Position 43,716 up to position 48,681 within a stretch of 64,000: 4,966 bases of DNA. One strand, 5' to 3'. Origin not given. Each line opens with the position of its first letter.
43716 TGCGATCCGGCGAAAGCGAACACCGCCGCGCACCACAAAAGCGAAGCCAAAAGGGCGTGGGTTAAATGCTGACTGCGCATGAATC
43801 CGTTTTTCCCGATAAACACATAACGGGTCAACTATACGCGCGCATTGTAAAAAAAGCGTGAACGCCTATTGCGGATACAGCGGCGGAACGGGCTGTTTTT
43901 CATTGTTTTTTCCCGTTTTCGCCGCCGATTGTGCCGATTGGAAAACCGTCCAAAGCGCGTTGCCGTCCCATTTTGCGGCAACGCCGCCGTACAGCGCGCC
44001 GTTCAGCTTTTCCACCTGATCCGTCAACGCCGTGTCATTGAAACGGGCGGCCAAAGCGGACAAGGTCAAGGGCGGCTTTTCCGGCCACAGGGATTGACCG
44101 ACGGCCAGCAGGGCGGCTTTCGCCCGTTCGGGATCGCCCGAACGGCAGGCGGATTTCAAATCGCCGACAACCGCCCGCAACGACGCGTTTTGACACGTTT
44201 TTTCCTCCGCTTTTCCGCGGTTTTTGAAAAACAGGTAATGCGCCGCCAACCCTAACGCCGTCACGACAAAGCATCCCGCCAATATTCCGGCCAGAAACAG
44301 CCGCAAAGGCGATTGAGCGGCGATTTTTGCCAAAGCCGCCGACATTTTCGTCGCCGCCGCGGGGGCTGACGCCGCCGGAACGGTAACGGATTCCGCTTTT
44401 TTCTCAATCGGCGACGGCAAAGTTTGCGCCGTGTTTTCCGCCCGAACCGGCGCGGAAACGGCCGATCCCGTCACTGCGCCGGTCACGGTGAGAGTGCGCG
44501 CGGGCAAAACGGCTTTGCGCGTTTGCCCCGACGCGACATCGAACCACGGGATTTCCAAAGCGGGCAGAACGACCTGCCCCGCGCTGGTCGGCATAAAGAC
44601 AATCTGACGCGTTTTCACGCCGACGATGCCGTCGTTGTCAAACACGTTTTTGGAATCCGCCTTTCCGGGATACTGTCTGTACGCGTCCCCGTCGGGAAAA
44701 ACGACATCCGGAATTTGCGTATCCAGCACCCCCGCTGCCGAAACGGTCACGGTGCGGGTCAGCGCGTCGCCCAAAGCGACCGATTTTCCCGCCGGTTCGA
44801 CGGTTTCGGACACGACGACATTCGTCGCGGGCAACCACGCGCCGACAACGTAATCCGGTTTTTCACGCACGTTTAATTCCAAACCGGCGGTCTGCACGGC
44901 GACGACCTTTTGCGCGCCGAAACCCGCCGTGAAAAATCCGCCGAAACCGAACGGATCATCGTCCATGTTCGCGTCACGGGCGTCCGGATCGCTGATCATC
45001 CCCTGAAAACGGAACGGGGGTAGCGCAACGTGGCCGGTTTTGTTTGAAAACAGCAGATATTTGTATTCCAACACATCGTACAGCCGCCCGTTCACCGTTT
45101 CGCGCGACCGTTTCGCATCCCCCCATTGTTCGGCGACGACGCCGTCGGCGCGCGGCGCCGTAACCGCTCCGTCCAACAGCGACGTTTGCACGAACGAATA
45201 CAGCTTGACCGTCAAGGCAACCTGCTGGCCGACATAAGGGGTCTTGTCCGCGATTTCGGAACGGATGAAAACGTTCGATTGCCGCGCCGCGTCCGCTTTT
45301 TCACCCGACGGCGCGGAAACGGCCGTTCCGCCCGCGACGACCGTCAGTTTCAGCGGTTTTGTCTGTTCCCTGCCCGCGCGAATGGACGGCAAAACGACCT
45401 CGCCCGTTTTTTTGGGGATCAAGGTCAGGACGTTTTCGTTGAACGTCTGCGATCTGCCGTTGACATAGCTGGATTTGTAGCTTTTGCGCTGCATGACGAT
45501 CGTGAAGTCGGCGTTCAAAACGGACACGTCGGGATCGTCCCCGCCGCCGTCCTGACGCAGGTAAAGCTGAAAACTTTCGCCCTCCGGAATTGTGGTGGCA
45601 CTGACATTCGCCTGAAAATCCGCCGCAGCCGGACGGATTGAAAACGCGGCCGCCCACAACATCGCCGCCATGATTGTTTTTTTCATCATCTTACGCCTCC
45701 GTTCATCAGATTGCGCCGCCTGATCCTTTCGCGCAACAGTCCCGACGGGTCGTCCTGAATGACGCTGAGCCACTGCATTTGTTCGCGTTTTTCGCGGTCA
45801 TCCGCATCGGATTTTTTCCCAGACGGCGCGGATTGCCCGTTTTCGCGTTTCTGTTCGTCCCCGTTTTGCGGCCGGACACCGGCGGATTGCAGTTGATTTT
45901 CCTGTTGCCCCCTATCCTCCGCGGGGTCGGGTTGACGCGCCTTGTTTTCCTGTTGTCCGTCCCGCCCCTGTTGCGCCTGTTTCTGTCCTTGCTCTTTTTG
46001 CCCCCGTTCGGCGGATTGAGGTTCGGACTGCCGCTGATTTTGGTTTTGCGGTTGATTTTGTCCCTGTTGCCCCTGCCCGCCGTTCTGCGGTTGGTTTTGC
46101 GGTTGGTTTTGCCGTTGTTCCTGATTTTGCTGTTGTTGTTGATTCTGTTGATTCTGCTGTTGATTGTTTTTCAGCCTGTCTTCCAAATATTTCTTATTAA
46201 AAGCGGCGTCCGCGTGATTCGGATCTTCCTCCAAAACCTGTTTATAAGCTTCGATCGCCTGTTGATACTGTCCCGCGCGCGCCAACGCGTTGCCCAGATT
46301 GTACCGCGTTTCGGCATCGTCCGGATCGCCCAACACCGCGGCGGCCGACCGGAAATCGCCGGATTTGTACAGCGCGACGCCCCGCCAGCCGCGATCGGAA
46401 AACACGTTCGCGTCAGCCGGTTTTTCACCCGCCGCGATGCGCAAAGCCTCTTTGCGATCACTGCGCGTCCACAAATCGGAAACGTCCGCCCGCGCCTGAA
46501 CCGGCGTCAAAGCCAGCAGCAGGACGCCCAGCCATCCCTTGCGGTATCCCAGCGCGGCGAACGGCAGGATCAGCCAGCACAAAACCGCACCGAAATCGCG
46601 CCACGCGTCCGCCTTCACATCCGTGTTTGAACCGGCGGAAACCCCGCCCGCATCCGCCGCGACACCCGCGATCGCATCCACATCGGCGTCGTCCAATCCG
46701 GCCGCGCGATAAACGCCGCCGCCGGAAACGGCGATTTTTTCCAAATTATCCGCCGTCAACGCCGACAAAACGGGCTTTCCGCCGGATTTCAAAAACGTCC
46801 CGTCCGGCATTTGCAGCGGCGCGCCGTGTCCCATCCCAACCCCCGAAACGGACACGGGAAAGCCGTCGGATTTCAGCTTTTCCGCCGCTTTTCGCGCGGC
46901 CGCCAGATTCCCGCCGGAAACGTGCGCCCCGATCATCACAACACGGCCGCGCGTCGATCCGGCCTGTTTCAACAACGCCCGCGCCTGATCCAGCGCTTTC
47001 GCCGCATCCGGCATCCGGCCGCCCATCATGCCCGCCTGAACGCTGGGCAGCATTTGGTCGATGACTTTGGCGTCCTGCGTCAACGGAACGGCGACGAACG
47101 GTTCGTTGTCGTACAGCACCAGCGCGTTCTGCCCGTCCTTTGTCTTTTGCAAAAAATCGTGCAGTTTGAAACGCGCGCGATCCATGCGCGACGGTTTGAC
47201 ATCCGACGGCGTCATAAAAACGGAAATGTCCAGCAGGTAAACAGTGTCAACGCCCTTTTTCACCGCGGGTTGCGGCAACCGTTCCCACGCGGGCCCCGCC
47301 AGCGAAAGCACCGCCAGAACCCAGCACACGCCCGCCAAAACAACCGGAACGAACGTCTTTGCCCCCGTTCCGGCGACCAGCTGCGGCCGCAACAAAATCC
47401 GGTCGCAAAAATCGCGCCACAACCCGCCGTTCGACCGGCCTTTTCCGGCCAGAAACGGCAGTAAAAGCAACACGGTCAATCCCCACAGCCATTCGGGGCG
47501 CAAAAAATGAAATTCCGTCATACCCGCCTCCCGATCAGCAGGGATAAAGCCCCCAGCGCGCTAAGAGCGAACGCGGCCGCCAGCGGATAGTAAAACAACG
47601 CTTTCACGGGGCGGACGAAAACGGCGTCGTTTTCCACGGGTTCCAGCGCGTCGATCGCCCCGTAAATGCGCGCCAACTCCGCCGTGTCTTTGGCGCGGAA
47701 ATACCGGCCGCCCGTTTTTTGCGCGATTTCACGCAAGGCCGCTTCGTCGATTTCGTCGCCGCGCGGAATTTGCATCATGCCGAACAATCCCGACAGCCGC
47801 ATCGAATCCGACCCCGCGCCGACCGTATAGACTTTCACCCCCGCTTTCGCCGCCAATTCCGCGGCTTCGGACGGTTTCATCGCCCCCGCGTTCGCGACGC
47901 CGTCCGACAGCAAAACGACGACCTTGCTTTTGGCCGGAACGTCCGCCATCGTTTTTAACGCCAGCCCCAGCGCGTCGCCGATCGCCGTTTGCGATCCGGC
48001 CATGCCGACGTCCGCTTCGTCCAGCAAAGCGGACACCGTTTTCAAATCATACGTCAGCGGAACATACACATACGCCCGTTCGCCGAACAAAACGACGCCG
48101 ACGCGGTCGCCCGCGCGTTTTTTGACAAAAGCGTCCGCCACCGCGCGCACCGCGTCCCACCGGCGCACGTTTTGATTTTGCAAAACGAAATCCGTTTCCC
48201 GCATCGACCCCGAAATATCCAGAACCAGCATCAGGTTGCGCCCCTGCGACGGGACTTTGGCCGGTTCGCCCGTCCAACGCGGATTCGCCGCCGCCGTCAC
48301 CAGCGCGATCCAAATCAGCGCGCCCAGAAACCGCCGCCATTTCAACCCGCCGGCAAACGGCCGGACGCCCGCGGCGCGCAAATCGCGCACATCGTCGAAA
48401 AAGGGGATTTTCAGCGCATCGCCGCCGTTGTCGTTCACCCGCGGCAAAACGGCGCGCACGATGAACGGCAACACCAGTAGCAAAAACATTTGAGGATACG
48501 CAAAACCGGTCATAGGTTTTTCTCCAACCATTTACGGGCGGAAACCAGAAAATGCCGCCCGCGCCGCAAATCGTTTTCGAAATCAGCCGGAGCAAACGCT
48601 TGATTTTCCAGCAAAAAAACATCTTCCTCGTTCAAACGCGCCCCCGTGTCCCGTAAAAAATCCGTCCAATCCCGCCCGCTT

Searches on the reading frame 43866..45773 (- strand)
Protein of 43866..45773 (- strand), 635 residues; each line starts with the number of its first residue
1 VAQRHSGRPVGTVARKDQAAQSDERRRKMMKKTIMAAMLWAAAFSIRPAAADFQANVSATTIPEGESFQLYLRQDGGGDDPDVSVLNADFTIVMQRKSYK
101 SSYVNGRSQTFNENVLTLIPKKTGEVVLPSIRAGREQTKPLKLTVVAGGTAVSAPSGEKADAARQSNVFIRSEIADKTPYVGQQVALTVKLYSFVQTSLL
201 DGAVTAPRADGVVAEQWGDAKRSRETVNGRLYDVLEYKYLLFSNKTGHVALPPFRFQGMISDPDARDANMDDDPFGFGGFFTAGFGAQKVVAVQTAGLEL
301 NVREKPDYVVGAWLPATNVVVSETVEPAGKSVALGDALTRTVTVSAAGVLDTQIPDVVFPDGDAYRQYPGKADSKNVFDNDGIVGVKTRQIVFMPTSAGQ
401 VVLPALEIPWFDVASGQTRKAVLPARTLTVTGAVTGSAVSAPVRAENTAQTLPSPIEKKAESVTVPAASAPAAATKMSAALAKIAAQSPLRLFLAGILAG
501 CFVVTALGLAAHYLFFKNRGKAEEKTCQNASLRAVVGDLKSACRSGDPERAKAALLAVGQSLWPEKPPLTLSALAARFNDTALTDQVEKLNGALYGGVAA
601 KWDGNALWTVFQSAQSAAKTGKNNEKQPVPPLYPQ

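Call 9: search_protein_families(library=pfam, proteins=[window:43866-45773:-], max_evalue=0.001)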
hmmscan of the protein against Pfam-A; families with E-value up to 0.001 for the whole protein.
window:43866-45773:- (635 aa): 3 families
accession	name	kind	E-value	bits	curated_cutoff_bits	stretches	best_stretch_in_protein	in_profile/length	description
PF13584.12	BatD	-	7.4e-23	81.4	24.1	1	55-145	1-92/92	BatD DUF11 like domain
PF25607.1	DUF7939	-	7.8e-18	65.1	27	1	534-617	3-80/81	Domain of unknown function (DUF7939)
PF12584.13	TRAPPC10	-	0.00075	19.8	22.5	0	114-176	94-140/150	Trafficking protein particle complex subunit 10, TRAPPC10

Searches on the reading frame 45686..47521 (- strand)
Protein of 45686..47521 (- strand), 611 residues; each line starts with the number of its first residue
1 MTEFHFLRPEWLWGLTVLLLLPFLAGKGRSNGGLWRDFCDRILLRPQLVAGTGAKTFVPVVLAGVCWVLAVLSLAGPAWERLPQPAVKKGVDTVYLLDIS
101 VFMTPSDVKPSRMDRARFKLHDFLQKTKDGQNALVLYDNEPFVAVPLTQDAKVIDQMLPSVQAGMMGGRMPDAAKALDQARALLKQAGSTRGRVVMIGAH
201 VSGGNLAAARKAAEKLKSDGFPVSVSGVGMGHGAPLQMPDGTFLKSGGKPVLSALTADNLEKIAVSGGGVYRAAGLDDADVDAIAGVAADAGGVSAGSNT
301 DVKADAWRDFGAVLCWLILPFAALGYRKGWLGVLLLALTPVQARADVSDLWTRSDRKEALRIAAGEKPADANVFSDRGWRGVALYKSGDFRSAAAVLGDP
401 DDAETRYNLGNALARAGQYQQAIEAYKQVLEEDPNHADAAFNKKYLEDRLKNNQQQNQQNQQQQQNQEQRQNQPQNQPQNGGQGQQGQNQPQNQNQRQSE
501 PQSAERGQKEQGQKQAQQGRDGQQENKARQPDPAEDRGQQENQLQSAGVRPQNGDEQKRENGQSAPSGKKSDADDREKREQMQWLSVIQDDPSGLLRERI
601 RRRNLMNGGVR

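Call 9: search_protein_families(library=pfam, proteins=[window:45686-47521:-], max_evalue=0.001)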
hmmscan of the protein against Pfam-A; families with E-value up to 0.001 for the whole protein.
window:45686-47521:- (611 aa): 15 families
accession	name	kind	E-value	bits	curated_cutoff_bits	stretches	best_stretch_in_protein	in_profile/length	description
PF13519.12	VWA_2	-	2.5e-11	44.6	27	1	93-197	1-103/107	von Willebrand factor type A domain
PF00515.34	TPR_1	-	7.9e-11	41.8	27.8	1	403-436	1-34/34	Tetratricopeptide repeat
PF07719.23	TPR_2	-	5.6e-10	39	27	1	403-436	1-34/34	Tetratricopeptide repeat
PF14559.12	TPR_19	-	7.2e-09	36.3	25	1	385-439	2-61/68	Tetratricopeptide repeat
PF13431.12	TPR_17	-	2.1e-08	34.2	24.4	1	399-424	9-34/34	Tetratricopeptide repeat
PF13432.12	TPR_16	-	1.5e-07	32.2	32.7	1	381-436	4-64/65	Tetratricopeptide repeat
PF13414.12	TPR_11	-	1.4e-06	28.3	26.8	1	410-442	1-33/42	TPR repeat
PF13181.12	TPR_8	-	1.8e-06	28.1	25.7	1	403-436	1-34/34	Tetratricopeptide repeat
PF13371.12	TPR_9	-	2.6e-06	27.8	35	1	399-441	25-67/73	Tetratricopeptide repeat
PF13174.12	TPR_6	-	6.4e-06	26.9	26.3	1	406-436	3-33/33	Tetratricopeptide repeat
PF13424.12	TPR_12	-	8.6e-06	26.3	30.1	1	396-431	36-73/77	Tetratricopeptide repeat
PF12895.13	ANAPC3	-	1.5e-05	25.6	27.2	0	375-427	24-80/82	Anaphase-promoting complex, cyclosome, subunit 3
PF13428.12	TPR_14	-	2.4e-05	25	23.5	1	404-441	2-39/44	Tetratricopeptide repeat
PF13176.12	TPR_7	-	5e-05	23.5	27.9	1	407-436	3-34/36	Tetratricopeptide repeat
PF14561.12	TPR_20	-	0.00076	20.2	25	1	395-447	14-66/90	Tetratricopeptide repeat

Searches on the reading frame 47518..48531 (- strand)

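Call 9: search_protein_families(library=pfam, proteins=[window:47518-48531:-], max_evalue=0.001)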
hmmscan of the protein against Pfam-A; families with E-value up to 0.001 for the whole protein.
window:47518-48531:- (337 aa): 5 families
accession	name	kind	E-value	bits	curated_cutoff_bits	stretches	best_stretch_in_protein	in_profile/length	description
PF00092.34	VWA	-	4.1e-22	79.6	23.8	1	99-290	1-172/174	von Willebrand factor type A domain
PF13519.12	VWA_2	-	4e-20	72.9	27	1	100-211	1-106/107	von Willebrand factor type A domain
PF01882.25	DUF58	-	2.3e-09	37.2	23.4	1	97-220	35-153/216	Protein of unknown function DUF58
PF06707.17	DUF1194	-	5.9e-07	29.4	27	1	99-235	5-150/206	Protein of unknown function (DUF1194)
PF05762.20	VWA_CoxE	-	3.8e-05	23.7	26.4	1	96-240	55-188/222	VWA domain containing CoxE-like protein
